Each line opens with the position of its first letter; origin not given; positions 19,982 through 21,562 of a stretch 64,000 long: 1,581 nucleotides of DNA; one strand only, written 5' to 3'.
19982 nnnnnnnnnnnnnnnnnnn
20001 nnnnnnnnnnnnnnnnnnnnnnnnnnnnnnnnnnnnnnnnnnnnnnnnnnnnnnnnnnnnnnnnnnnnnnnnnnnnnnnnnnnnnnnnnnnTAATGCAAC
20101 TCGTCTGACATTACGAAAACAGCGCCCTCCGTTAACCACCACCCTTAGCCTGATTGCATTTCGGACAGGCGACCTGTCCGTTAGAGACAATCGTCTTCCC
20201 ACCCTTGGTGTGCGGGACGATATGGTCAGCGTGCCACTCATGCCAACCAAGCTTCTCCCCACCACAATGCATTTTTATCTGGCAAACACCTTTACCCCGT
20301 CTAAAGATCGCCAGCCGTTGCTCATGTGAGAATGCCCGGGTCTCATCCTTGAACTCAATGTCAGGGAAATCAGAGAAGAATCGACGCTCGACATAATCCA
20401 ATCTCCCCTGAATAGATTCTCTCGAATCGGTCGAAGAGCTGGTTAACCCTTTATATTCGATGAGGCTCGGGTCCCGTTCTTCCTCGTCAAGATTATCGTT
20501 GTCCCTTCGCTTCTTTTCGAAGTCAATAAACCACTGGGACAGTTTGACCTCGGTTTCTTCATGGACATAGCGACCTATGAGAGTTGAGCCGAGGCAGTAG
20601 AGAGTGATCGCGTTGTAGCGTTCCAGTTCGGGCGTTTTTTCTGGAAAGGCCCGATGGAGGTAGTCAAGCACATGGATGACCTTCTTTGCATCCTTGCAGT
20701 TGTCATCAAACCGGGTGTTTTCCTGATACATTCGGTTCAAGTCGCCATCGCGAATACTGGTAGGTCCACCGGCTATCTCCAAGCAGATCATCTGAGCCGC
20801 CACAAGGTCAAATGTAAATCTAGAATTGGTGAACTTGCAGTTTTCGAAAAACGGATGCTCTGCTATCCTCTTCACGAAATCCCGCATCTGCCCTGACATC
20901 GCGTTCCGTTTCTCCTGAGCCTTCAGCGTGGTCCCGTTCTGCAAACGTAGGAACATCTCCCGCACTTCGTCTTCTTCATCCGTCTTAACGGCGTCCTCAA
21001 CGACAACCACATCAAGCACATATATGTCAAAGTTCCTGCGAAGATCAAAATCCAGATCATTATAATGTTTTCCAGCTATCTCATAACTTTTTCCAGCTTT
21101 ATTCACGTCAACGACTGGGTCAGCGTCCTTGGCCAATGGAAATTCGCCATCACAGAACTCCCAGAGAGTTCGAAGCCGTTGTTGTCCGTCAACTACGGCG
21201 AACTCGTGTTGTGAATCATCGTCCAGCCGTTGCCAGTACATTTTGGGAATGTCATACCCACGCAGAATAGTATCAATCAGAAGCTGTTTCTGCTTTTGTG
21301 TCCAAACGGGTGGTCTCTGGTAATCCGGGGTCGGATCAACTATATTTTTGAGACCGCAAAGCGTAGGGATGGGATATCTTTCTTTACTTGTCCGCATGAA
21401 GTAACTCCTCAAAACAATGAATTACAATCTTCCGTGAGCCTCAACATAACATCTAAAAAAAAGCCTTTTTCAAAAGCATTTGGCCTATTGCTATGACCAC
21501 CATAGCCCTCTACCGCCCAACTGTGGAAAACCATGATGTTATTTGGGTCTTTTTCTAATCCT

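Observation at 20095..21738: Single-gene DUF262-HNH nuclease wedged between dnaKJ and hslVU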

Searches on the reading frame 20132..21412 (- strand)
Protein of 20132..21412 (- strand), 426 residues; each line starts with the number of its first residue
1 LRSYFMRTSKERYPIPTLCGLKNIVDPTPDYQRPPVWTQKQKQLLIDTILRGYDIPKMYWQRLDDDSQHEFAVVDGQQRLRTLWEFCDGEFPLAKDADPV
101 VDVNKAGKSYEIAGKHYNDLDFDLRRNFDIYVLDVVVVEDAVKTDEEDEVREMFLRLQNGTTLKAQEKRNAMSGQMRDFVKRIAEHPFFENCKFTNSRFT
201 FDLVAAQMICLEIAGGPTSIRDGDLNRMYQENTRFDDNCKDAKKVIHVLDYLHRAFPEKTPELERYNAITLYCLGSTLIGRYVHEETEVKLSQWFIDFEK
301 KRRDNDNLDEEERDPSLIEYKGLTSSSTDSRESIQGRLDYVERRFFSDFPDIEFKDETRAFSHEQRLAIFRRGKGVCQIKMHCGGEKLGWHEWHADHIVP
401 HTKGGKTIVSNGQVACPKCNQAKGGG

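Call 3: search_protein_families(library=pfam, proteins=[window:20132-21412:-], max_evalue=1)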
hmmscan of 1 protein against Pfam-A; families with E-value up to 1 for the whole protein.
window:20132-21412:- (426 aa): 6 families
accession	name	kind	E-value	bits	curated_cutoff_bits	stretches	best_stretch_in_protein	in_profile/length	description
PF03235.19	GmrSD_N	-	1.3e-22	81.4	33.2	1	28-171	14-196/199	GmrSD restriction endonuclease, N-terminal domain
PF01844.29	HNH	-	2.9e-09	37.3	21.4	1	382-424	3-45/47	HNH endonuclease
PF14279.12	HNH_5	-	9.3e-08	32.3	27.5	1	383-424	4-44/56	HNH endonuclease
PF21276.3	ZNF512_C2HC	-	0.033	14.3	27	1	407-420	7-20/38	Zinc finger protein 512, C2HC zinc finger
PF08988.15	T3SS_needle_E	-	0.25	12.1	22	0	227-250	41-64/67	Type III secretion system, cytoplasmic E component of needle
PF02945.21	Endonuclease_7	-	0.32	11.3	23.6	0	362-424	11-64/82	Recombination endonuclease VII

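Call 4: search_protein_families(library=padloc, proteins=[window:20132-21412:-], max_evalue=1)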
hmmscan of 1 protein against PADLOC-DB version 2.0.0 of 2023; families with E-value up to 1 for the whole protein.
window:20132-21412:- (426 aa): 16 families
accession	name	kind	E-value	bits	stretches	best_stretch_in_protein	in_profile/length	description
PDLC03877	NsnA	-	3.9e-29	100.1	1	24-192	64-220/385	-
PDLC03418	REase_II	-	3.5e-19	67.2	2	19-97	26-101/372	Type II restriction enzyme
PDLC04027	PD-T4-2_A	-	1.5e-14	51.9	1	24-193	51-216/363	-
PDLC04150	HEC-05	-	9e-05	19.5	1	29-71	25-67/583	-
PDLC04151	HEC-05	-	0.00054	16.8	1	29-61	43-76/600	-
PDLC03478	REase_II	-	0.00065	17.5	1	357-423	92-158/219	Type II restriction enzyme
PDLC04154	HEC-06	-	0.0018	15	1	29-83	27-85/569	-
PDLC02691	Orf5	-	0.002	14.8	1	28-82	23-82/579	Orf5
PDLC04709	PDC-M55C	-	0.0023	14.6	1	29-58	32-61/554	-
PDLC02686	Orf5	-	0.0058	13.2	1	27-83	22-89/566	Orf5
PDLC02690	Orf5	-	0.0059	13.5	1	25-84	9-73/531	Orf5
PDLC02695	Orf5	-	0.012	12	1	66-83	74-91/601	Orf5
PDLC00345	PtuB1|PtuB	-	0.025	12.1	1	392-424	68-102/223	Unknown function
PDLC00335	PtuB1|PtuB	-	0.026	12.1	1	391-424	64-99/214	Unknown function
PDLC00325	PtuB1|PtuB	-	0.029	12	1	391-424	67-102/213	Unknown function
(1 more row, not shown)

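Call 5: search_protein_families(library=ncbifam, proteins=[window:20132-21412:-], max_evalue=1)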
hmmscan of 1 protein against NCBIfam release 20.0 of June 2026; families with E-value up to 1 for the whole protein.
window:20132-21412:- (426 aa): 2 families
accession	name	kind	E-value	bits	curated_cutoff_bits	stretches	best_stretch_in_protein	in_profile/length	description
NF049971.1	CRISPR_Cas9d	exception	3.5e-05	22.6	375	1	385-425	552-595/986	type II CRISPR RNA-guided endonuclease Cas9d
NF040563.1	guided_IscB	equivalog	0.0012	18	175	1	366-424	184-236/314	RNA-guided endonuclease IscB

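Call 7: find_homologous_proteins(query=window:20132-21397:-, max_evalue=0.00001)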
Query window:20132-21397:- (421 aa): 2266 proteins with E <= 0.00001 among 6717 candidates; the best 120 are listed.
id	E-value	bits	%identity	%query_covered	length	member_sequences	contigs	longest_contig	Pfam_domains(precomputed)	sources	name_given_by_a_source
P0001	4.2e-231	785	80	100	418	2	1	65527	PF01844.30,PF14279.13,PF03235.20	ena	-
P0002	9.1e-221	751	78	100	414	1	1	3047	PF01844.30,PF14279.13,PF03235.20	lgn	-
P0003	7.4e-216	735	76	100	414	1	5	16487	PF01844.30,PF14279.13,PF03235.20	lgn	-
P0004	6.0e-213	725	75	100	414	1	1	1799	PF01844.30,PF14279.13,PF03235.20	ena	-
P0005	6.3e-202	689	71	100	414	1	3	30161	PF01844.30,PF14279.13,PF03235.20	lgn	-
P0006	3.1e-201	687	71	100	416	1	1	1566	PF01844.30,PF14279.13,PF03235.20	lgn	-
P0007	7.2e-196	669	69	100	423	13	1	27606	PF01844.30,PF14279.13,PF03235.20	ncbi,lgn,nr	ncbi:MAG: DUF262 domain-containing protein [Hyphomonas sp.]|nr:DUF262 domain-containing protein [Hyp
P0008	9.0e-196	669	68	100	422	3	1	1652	PF01844.30,PF14279.13,PF03235.20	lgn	-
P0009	1.2e-194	665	67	100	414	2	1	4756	PF01844.30,PF14279.13,PF03235.20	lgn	-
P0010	8.7e-194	662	68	100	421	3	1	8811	PF01844.30,PF14279.13,PF03235.20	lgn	-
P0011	3.8e-193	660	67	100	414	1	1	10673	PF01844.30,PF03235.20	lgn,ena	-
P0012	1.1e-192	659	67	100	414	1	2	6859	PF01844.30,PF03235.20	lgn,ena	-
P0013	1.0e-191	656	68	99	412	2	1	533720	PF01844.30,PF03235.20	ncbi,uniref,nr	ncbi:DUF262 domain-containing protein [uncultured Tateyamaria sp.]|uniref:GmrSD restriction endonucl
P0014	7.9e-191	653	68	100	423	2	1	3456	PF01844.30,PF14279.13,PF03235.20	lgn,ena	-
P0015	1.6e-190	652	67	100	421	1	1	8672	PF01844.30,PF14279.13,PF03235.20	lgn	-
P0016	1.4e-188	645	67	100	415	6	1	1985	PF01844.30,PF14279.13,PF03235.20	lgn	-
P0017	5.8e-188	643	67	100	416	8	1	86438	PF01844.30,PF14279.13,PF03235.20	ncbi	-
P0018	1.2e-187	642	66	100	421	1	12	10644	PF01844.30,PF14279.13,PF03235.20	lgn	-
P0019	1.9e-187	641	67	99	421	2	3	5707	PF01844.30,PF03235.20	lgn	-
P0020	3.0e-187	641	65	100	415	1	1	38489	PF01844.30,PF14279.13,PF03235.20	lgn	-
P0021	4.0e-187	640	65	100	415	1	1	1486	PF01844.30,PF14279.13,PF03235.20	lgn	-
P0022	9.1e-187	639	65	100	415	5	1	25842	PF01844.30,PF14279.13,PF03235.20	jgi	jgi:hypothetical protein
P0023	1.1e-186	639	67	100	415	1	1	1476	PF01844.30,PF14279.13,PF03235.20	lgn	-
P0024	1.2e-186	639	66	100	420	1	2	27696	PF01844.30,PF03235.20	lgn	-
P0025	1.7e-186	638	66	100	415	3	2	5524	PF01844.30,PF14279.13,PF03235.20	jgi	-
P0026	1.9e-186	638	66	100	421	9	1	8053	PF01844.30,PF14279.13,PF03235.20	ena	-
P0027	2.9e-186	638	65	100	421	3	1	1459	PF01844.30,PF14279.13,PF03235.20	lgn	-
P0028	3.2e-186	637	65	100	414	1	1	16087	PF01844.30,PF14279.13,PF03235.20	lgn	-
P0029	6.7e-186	636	65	100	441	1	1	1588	PF01844.30,PF14279.13,PF03235.20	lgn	-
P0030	2.6e-185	634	66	100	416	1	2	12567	PF01844.30,PF14279.13,PF03235.20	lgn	-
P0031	2.9e-185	634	64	100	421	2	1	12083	PF01844.30,PF14279.13,PF03235.20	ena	-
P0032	4.8e-185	634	65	99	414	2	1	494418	PF01844.30,PF14279.13,PF03235.20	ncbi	ncbi:DUF262 domain-containing protein [Sulfitobacter sp. AS59]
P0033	2.2e-184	631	67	100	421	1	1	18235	PF01844.30,PF14279.13,PF03235.20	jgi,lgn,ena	-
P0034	2.3e-184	631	65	100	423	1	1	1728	PF01844.30,PF14279.13,PF03235.20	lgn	-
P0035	4.8e-184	630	64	100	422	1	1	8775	PF01844.30,PF14279.13,PF03235.20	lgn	-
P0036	3.0e-183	628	64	100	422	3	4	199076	PF01844.30,PF14279.13,PF03235.20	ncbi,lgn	-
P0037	5.1e-183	627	64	100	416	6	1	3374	PF01844.30,PF03235.20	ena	-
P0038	7.4e-183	626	65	100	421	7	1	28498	PF01844.30,PF03235.20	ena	-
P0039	8.4e-183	626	64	100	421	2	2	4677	PF01844.30,PF14279.13,PF03235.20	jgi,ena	-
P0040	9.4e-183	626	65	100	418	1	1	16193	PF01844.30,PF14279.13,PF03235.20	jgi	jgi:hypothetical protein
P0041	1.4e-182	625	63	100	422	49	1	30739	PF01844.30,PF14279.13,PF03235.20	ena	-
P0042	1.9e-182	625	65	100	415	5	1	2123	PF01844.30,PF14279.13,PF03235.20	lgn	-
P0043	3.6e-182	624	64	100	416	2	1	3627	PF01844.30,PF14279.13,PF03235.20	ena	-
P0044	5.2e-182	623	63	100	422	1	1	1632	PF01844.30,PF14279.13,PF03235.20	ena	-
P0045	2.0e-181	622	65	99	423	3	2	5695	PF01844.30,PF14279.13,PF03235.20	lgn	-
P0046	2.5e-181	621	65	99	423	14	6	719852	PF01844.30,PF14279.13,PF03235.20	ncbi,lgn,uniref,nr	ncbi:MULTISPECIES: HNH endonuclease family protein [unclassified Ensifer]|uniref:HNH endonuclease fa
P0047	3.7e-181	621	63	100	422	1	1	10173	PF01844.30,PF14279.13,PF03235.20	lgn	-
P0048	3.7e-181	621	62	100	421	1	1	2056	PF01844.30,PF14279.13,PF03235.20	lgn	-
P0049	5.9e-181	620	66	100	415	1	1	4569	PF01844.30,PF14279.13,PF03235.20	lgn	-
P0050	7.1e-181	620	64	99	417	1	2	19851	PF01844.30,PF14279.13,PF03235.20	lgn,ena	-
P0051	7.3e-181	620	65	99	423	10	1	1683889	PF01844.30,PF14279.13,PF03235.20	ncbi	ncbi:hypothetical protein ABIF91_001510 [Bradyrhizobium sp. USDA 241]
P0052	7.7e-181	620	64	100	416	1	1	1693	PF01844.30,PF14279.13,PF03235.20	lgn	-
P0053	8.6e-181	619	64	100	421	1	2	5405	PF01844.30,PF14279.13,PF03235.20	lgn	-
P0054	2.4e-180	618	63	100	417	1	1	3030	PF01844.30,PF14279.13,PF03235.20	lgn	-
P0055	2.7e-180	618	63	100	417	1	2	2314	PF01844.30,PF14279.13,PF03235.20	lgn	-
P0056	4.1e-180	617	64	100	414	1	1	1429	PF01844.30,PF14279.13,PF03235.20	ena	-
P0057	4.6e-180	617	64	100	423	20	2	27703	PF01844.30,PF14279.13,PF03235.20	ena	-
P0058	5.8e-180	617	64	100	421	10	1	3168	PF01844.30,PF14279.13,PF03235.20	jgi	-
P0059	8.0e-180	616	63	100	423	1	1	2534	PF01844.30,PF14279.13,PF03235.20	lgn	-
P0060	9.0e-180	616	63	100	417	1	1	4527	PF01844.30,PF14279.13,PF03235.20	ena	-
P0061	1.1e-179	616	63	100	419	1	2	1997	PF01844.30,PF14279.13,PF03235.20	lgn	-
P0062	1.2e-179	616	64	100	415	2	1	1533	PF01844.30,PF14279.13,PF03235.20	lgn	-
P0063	1.3e-179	616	64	100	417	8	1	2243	PF01844.30,PF14279.13,PF03235.20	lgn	-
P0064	1.4e-179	615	63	100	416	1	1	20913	PF01844.30,PF14279.13,PF03235.20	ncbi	ncbi:MAG: DUF262 domain-containing protein [Marinomonas sp.]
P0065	1.8e-179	615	67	100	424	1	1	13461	PF01844.30,PF14279.13,PF03235.20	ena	-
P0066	2.5e-179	615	63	100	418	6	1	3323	PF01844.30,PF14279.13,PF03235.20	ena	-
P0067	2.6e-179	615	63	100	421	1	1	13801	PF01844.30,PF14279.13,PF03235.20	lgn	-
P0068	3.1e-179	614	63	100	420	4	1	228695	PF01844.30,PF14279.13,PF03235.20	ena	-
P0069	3.7e-179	614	63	100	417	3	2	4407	PF01844.30,PF14279.13,PF03235.20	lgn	-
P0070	7.2e-179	613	63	100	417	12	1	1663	PF01844.30,PF14279.13,PF03235.20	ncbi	-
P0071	7.9e-179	613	63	100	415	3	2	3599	PF01844.30,PF03235.20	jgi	jgi:hypothetical protein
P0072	1.8e-178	612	63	100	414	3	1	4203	PF01844.30,PF03235.20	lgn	-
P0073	2.6e-178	611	64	100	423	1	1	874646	PF01844.30,PF14279.13,PF03235.20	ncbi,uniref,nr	ncbi:DUF262 domain-containing protein [uncultured Erythrobacter sp.]|uniref:HNH endonuclease family 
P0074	2.7e-178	611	64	100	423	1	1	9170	PF01844.30,PF14279.13,PF03235.20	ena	-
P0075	8.7e-178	610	62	100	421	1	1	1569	PF01844.30,PF14279.13,PF03235.20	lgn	-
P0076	9.7e-178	609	63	100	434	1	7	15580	PF01844.30,PF14279.13,PF03235.20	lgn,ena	-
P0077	2.0e-177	608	63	99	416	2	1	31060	PF01844.30,PF14279.13,PF03235.20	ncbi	-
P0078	4.3e-177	607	63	100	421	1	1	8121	PF01844.30,PF14279.13,PF03235.20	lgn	-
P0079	1.2e-176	606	63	100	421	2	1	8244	PF01844.30,PF14279.13,PF03235.20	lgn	-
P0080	1.9e-176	605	62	100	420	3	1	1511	PF01844.30,PF14279.13,PF03235.20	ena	-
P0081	2.9e-176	605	62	100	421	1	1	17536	PF01844.30,PF14279.13,PF03235.20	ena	-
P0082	8.7e-176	603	63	100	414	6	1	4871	PF01844.30,PF03235.20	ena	-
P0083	1.3e-175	602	63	100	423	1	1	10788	PF01844.30,PF14279.13,PF03235.20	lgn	-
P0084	1.4e-175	602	62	100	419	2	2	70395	PF01844.30,PF14279.13,PF03235.20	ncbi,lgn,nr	ncbi:HNH endonuclease family protein [Brucella thiophenivorans]|nr:DUF262 domain-containing protein 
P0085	1.9e-175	602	64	100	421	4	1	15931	PF01844.30,PF14279.13,PF03235.20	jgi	jgi:hypothetical protein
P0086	2.4e-175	602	63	100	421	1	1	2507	PF01844.30,PF14279.13,PF03235.20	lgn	-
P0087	3.0e-175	601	63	100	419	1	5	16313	PF01844.30,PF14279.13,PF03235.20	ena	-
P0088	5.7e-175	600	62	100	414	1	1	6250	PF01844.30,PF14279.13,PF03235.20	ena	-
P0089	5.8e-174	597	62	100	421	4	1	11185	PF01844.30,PF03235.20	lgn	-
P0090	5.6e-173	594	61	100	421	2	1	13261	PF01844.30,PF03235.20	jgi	jgi:hypothetical protein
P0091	1.9e-172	592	62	100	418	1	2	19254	PF01844.30,PF14279.13,PF03235.20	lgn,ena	-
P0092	2.9e-172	591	61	100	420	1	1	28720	PF01844.30,PF14279.13,PF03235.20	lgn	-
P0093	3.1e-172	591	61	100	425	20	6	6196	PF01844.30,PF03235.20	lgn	-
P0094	3.6e-172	591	62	100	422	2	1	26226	PF01844.30,PF03235.20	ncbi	-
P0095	5.9e-172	590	62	100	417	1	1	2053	PF01844.30,PF14279.13,PF03235.20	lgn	-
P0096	2.3e-171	588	61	100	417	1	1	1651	PF01844.30,PF14279.13,PF03235.20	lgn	-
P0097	4.3e-171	588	65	91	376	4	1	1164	PF01844.30,PF03235.20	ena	-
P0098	5.2e-171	587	60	100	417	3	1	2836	PF01844.30,PF14279.13,PF03235.20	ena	-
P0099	7.4e-171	587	62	97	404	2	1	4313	PF01844.30,PF03235.20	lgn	-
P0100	9.2e-171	586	60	100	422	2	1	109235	PF01844.30,PF03235.20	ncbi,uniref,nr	ncbi:DUF262 domain-containing protein [Bradyrhizobium sp. C9]|uniref:HNH endonuclease family protein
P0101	2.5e-170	585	60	100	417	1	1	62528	PF01844.30,PF14279.13,PF03235.20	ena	-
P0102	5.3e-170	584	60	100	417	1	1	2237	PF01844.30,PF03235.20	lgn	-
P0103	8.2e-170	583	60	100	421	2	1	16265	PF01844.30,PF03235.20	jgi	jgi:hypothetical protein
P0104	8.3e-170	583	62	100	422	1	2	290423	PF01844.30,PF03235.20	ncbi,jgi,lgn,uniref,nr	ncbi:HNH endonuclease family protein [Bradyrhizobium sp.]|jgi:hypothetical protein|uniref:HNH endonu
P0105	1.2e-169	583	60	100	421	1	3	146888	PF01844.30,PF03235.20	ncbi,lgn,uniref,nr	ncbi:DUF262 domain-containing protein [Bradyrhizobium manausense]|uniref:HNH endonuclease family pro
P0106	1.3e-169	583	60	100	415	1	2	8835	PF01844.30,PF14279.13,PF03235.20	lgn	-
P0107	4.1e-169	581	60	100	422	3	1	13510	PF01844.30,PF03235.20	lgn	-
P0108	5.7e-169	581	58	100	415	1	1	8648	PF01844.30,PF14279.13,PF03235.20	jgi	jgi:hypothetical protein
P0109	1.1e-168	580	61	100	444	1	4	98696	PF01844.30,PF14279.13,PF03235.20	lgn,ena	-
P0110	1.4e-168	579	61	100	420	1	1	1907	PF01844.30,PF14279.13,PF03235.20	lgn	-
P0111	1.6e-168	579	59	100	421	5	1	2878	PF01844.30,PF03235.20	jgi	jgi:hypothetical protein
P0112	1.6e-168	579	60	100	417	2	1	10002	PF01844.30,PF03235.20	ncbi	-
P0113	1.8e-168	579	60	100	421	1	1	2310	PF01844.30,PF03235.20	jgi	jgi:hypothetical protein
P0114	2.2e-168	579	60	100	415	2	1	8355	PF01844.30,PF14279.13,PF03235.20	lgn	-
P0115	3.0e-168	578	60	100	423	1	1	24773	PF01844.30,PF03235.20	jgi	jgi:Protein of unknown function DUF262/HNH endonuclease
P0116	5.6e-168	577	61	100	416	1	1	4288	PF01844.30,PF14279.13,PF03235.20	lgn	-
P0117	5.9e-168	577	59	100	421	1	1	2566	PF01844.30,PF14279.13,PF03235.20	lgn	-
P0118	6.0e-168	577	60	100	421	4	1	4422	PF01844.30,PF03235.20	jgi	jgi:hypothetical protein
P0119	7.1e-168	577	60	100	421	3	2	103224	PF01844.30,PF03235.20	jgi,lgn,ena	-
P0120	1.7e-167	576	60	100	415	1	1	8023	PF01844.30,PF14279.13,PF03235.20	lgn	-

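Call 8: search_solved_structures(query=window:20132-21397:-, max_evalue=1, show_alignments=3)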
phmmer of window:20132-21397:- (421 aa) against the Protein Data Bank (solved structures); distinct sequences matched with E-value up to 1: 3.
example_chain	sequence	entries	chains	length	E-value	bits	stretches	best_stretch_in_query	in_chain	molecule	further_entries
8d2k_A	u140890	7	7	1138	0.007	18.4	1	376-419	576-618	CRISPR-associated endonuclease, Csn1 family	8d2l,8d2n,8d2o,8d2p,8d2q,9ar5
4h9d_A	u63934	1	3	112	0.0077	18.2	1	366-418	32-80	HNH endonuclease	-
7y6o_A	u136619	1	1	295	0.52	12.2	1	36-74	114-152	Down Syndrome Cell Adhesion Molecules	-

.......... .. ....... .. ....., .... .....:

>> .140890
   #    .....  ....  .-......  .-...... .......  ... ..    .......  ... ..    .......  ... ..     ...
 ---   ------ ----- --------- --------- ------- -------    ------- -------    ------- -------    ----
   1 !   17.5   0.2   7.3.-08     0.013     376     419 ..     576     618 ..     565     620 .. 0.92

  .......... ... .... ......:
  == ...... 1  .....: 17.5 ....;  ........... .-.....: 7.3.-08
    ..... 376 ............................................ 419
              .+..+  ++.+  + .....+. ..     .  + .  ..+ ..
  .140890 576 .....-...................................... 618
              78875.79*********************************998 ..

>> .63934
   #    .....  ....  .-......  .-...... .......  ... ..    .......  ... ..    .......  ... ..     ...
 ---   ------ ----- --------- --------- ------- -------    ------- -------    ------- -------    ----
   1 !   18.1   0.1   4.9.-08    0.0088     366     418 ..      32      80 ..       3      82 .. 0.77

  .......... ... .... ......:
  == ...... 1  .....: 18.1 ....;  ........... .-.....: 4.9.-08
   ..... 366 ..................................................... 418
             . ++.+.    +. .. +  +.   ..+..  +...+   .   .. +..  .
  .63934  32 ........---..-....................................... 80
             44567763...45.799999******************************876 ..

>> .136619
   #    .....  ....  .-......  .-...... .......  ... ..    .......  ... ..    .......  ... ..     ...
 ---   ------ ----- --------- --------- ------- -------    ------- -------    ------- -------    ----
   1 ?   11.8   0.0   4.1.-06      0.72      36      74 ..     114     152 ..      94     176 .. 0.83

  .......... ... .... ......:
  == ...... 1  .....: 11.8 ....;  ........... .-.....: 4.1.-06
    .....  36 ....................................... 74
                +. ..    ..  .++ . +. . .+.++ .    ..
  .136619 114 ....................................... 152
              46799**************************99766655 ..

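Call 9: find_encoding_contigs(protein=P0001, flank=10000, max_places=3)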
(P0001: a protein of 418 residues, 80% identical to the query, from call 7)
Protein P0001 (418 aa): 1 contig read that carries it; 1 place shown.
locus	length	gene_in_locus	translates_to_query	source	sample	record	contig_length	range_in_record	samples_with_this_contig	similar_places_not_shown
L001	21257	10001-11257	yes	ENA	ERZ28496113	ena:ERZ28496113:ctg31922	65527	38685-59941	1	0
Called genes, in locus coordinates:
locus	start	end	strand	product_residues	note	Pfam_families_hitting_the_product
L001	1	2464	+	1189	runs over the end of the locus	-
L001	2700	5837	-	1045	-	PF04313:HSDR_N, PF04851:ResIII, PF18766:SWI2_SNF2, PF22679:T1R_D3-like, PF11867:T1RH-like_C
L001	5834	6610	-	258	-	PF14355:Abi_C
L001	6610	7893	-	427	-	PF01420:Methylase_S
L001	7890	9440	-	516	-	PF12161:HsdM_N, PF02384:N6_Mtase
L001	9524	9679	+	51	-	-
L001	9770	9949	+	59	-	-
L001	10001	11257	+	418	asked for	PF03235:GmrSD_N, PF01844:HNH, PF14279:HNH_5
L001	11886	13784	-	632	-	PF00682:HMGL-like (weak), PF02436:PYC_OADA (weak)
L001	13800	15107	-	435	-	PF03446:NAD_binding_2 (faint), PF03721:UDPG_MGDP_dh_N, PF03807:F420_oxidored (faint), PF00984:UDPG_MGDP_dh, PF03720:UDPG_MGDP_dh_C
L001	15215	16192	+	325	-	PF00106:adh_short (faint), PF01073:3Beta_HSD, PF01370:Epimerase, PF02719:Polysacc_synt_2, PF04321:RmlD_sub_bind, PF16363:GDP_Man_Dehyd, PF07993:NAD_binding_4 (weak)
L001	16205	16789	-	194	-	PF13580:SIS_2, PF01380:SIS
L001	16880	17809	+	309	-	PF00483:NTP_transferase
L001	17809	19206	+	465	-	PF02878:PGM_PMM_I, PF02879:PGM_PMM_II, PF02880:PGM_PMM_III, PF00408:PGM_PMM_IV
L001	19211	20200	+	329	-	PF01073:3Beta_HSD, PF01370:Epimerase, PF02719:Polysacc_synt_2 (weak), PF04321:RmlD_sub_bind, PF13460:NAD_binding_10 (weak), PF16363:GDP_Man_Dehyd, PF07993:NAD_binding_4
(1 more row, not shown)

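Call 10: find_encoding_contigs(protein=window:20135-21397:-, flank=10000, max_places=3)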
Protein window:20135-21397:- (421 aa): no gene with exactly this product is on record in the collection.

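Call 11: find_encoding_contigs(protein=P0013, flank=8000, max_places=2)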
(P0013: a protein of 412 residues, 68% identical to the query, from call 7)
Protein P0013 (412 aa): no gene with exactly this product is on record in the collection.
